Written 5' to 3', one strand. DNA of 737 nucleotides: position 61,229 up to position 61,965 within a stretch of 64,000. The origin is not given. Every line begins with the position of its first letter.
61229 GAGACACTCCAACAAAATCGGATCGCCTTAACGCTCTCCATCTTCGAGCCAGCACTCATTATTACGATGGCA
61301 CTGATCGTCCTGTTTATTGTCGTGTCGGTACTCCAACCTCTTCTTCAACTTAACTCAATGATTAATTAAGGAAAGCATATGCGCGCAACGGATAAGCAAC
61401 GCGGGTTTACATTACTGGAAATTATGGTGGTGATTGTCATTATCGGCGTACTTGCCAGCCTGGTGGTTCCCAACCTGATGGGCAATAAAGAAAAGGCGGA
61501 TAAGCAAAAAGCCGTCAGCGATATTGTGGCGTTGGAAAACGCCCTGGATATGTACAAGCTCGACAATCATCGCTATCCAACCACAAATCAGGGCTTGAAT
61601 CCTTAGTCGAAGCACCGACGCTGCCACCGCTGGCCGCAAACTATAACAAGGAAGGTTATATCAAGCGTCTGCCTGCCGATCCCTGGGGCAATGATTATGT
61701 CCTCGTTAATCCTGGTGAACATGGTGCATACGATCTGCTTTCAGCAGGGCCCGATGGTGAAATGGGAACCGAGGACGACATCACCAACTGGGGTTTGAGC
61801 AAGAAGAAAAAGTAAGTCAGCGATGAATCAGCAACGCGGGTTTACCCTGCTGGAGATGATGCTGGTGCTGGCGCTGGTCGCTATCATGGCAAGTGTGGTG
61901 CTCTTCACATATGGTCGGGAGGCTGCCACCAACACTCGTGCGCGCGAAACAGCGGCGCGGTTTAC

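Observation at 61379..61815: Apparent -1 frameshift splitting the major pseudopilin gene gspG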

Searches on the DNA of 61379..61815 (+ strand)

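Call 4: search_dna_similar(query=window:61379-61815:+, collection=ecoli_genomes, mode=near, max_rows=40, rows=spread)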
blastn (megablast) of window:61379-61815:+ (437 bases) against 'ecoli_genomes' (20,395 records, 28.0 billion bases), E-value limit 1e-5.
Records with a match: 3127; places in all: 3128; records where one place covers at least 80% of the query: 3127.
Genomes with a match: 3127 of 5426; with a place that covers at least 80% of the query: 3127. Places per genome that has any: lowest 1, median 1, highest 2. On chromosomes: 3127 places; on plasmids: 1.
Best place of each record, by identity: 95-99% 3126; 90-95% 1.
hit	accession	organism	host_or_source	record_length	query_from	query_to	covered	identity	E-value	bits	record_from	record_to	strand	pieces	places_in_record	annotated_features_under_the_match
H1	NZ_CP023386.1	Escherichia coli strain 1190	canine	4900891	1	437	100%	98.4%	0e+0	769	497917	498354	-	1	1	gspG: type II secretion system major pseudopilin GspG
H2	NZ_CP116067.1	Escherichia coli strain DETEC-S792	ICU staff rectal swab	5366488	1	437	100%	97.9%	0e+0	758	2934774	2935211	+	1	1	gspG: type II secretion system major pseudopilin GspG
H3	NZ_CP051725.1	Escherichia coli strain SCU-112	Homo sapiens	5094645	1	437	100%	97.5%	0e+0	747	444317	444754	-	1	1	gspG: type II secretion system major pseudopilin GspG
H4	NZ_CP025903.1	Escherichia coli strain 300709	Homo sapiens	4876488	1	437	100%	97.3%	0e+0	741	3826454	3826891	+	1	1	gspG: type II secretion system major pseudopilin GspG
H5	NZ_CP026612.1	Escherichia coli strain DTU-1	in vitro laboratory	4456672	1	437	100%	97.3%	0e+0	741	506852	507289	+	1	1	gspG: type II secretion system major pseudopilin GspG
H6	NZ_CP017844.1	Escherichia coli strain FMU073332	Homo sapiens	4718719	1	437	100%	97.3%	0e+0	741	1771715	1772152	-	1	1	gspG: type II secretion system major pseudopilin GspG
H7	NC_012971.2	Escherichia coli BL21(DE3) strain BL21(DE3)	-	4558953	1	437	100%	97.3%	0e+0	741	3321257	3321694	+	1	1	gspG: type II secretion system major pseudopilin GspG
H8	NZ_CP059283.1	Escherichia coli strain SY3626_hybrid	chicken meat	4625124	1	437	100%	97.3%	0e+0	741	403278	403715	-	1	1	gspG: type II secretion system major pseudopilin GspG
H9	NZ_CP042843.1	Escherichia coli strain JME67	not applicable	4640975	1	437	100%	97.3%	0e+0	741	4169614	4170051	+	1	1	gspG: type II secretion system major pseudopilin GspG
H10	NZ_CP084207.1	Escherichia coli strain EC2648-R1-1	conjugation assay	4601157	1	437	100%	97.3%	0e+0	741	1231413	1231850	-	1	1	gspG: type II secretion system major pseudopilin GspG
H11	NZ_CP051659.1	Escherichia coli strain 1162C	Homo sapiens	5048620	1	437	100%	97.3%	0e+0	741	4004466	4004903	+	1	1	gspG: type II secretion system major pseudopilin GspG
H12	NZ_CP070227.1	Escherichia coli strain JA0072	not applicable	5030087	1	437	100%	97.3%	0e+0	741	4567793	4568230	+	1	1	gspG: type II secretion system major pseudopilin GspG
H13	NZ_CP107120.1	Escherichia coli strain S12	human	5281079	1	437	100%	97.3%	0e+0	741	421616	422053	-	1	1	gspG: type II secretion system major pseudopilin GspG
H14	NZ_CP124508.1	Escherichia coli strain AVS0068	environmental: river near WWTP effluent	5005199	1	437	100%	97.3%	0e+0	741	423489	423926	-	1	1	gspG: type II secretion system major pseudopilin GspG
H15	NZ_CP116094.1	Escherichia coli strain DETEC-S560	ICU staff rectal swab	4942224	1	437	100%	97.3%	0e+0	741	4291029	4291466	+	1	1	gspG: type II secretion system major pseudopilin GspG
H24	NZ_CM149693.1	Escherichia coli strain K-12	Lab bacteria culture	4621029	1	437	100%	97.3%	0e+0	741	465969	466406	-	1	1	gspG: type II secretion system major pseudopilin GspG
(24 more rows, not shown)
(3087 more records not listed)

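Call 5: get_annotated_region(hit=H1, flank=6000)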
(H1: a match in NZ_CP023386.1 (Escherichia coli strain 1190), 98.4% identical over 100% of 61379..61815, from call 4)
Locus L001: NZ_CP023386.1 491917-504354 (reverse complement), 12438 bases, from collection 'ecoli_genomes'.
description: Escherichia coli strain 1190 chromosome, complete genome
organism: Escherichia coli strain 1190 (NCBI taxid 562)
replicon: chromosome; assembly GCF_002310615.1
host: canine; source: missing; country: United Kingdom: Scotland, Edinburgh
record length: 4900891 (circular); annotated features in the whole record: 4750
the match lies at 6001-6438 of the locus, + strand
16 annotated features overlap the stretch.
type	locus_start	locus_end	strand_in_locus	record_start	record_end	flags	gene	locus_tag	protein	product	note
CDS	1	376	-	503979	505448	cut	gspA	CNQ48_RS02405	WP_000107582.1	type II secretion system protein GspA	-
CDS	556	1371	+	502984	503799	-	gspC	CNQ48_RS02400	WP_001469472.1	type II secretion system protein GspC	-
CDS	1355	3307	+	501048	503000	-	gspD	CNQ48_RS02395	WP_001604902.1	type II secretion system secretin GspD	-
CDS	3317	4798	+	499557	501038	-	gspE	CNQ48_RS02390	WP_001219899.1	type II secretion system ATPase GspE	-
CDS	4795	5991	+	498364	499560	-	gspF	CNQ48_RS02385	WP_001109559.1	type II secretion system inner membrane protein GspF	-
CDS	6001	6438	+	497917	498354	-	gspG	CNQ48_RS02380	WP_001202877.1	type II secretion system major pseudopilin GspG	-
CDS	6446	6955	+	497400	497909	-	gspH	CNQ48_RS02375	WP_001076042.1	type II secretion system minor pseudopilin GspH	-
CDS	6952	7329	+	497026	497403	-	gspI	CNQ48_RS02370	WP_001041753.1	type II secretion system minor pseudopilin GspI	-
CDS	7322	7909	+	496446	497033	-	gspJ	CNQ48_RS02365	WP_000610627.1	type II secretion system minor pseudopilin GspJ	-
CDS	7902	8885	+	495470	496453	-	gspK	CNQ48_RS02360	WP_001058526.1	type II secretion system minor pseudopilin GspK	-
CDS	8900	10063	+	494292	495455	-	gspL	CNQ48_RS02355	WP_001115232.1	type II secretion system protein GspL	-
CDS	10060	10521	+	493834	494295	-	gspM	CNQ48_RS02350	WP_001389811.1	type II secretion system protein GspM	-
CDS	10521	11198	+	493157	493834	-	gspO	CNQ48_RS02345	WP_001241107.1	prepilin peptidase GspO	-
CDS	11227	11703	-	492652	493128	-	bfr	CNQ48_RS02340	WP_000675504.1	bacterioferritin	-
CDS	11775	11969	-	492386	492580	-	bfd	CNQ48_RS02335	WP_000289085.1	bacterioferritin-associated ferredoxin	-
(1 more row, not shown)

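Call 6: get_annotated_region(hit=H24, flank=6000)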
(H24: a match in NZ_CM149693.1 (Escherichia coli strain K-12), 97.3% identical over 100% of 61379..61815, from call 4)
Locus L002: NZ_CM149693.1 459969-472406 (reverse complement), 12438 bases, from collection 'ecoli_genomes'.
description: Escherichia coli strain K-12 isolate FW1541 chromosome, whole genome shotgun sequence
organism: Escherichia coli strain K-12 (NCBI taxid 562)
replicon: chromosome; assembly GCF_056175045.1
host: -; source: Lab bacteria culture; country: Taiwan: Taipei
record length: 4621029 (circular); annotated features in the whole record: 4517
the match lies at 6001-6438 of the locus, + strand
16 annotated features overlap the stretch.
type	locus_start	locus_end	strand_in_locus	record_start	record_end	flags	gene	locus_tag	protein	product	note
CDS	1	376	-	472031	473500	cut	gspA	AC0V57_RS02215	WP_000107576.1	type II secretion system protein GspA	-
CDS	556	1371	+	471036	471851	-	gspC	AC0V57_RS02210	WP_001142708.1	type II secretion system protein GspC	-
CDS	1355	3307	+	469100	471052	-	gspD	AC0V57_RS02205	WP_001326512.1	type II secretion system secretin GspD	-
CDS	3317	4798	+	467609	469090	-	gspE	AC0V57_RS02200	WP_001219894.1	type II secretion system ATPase GspE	-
CDS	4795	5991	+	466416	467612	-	gspF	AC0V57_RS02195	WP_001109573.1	type II secretion system inner membrane protein GspF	-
CDS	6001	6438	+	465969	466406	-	gspG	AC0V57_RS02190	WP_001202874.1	type II secretion system major pseudopilin GspG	-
CDS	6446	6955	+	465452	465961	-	gspH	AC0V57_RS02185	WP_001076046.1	type II secretion system minor pseudopilin GspH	-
CDS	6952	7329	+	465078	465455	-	gspI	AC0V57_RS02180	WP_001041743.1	type II secretion system minor pseudopilin GspI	-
CDS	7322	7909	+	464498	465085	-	gspJ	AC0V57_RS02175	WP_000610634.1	type II secretion system minor pseudopilin GspJ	-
CDS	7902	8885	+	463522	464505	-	gspK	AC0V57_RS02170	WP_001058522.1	type II secretion system minor pseudopilin GspK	-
CDS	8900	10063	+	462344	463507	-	gspL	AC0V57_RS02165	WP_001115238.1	type II secretion system protein GspL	-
CDS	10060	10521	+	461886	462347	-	gspM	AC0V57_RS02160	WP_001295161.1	type II secretion system protein GspM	-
CDS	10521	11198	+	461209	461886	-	gspO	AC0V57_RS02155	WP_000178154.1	prepilin peptidase GspO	-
CDS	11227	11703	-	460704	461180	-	bfr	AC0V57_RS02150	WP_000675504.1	bacterioferritin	-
CDS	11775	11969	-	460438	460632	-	bfd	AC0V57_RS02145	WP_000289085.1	bacterioferritin-associated ferredoxin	-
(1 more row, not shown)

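Call 17: search_dna_similar(query=window:61573-61607:+, collection=ecoli_genomes, mode=near, max_rows=40, max_evalue=0.01)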
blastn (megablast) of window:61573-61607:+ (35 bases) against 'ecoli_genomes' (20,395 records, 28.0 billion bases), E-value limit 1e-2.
No match.

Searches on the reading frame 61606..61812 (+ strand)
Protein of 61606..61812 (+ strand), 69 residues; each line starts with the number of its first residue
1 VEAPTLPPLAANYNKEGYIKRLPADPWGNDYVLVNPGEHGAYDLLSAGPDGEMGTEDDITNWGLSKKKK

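Call 23: search_protein_families(proteins=[window:61606-61812:+], library=ncbifam)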
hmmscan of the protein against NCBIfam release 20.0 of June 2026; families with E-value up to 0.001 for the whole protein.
seq(69 aa): 1 family
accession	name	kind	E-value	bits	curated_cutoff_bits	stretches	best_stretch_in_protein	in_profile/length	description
TIGR01710.1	typeII_sec_gspG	equivalog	1.5e-18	67.1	88.85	1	1-62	70-133/134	type II secretion system major pseudopilin GspG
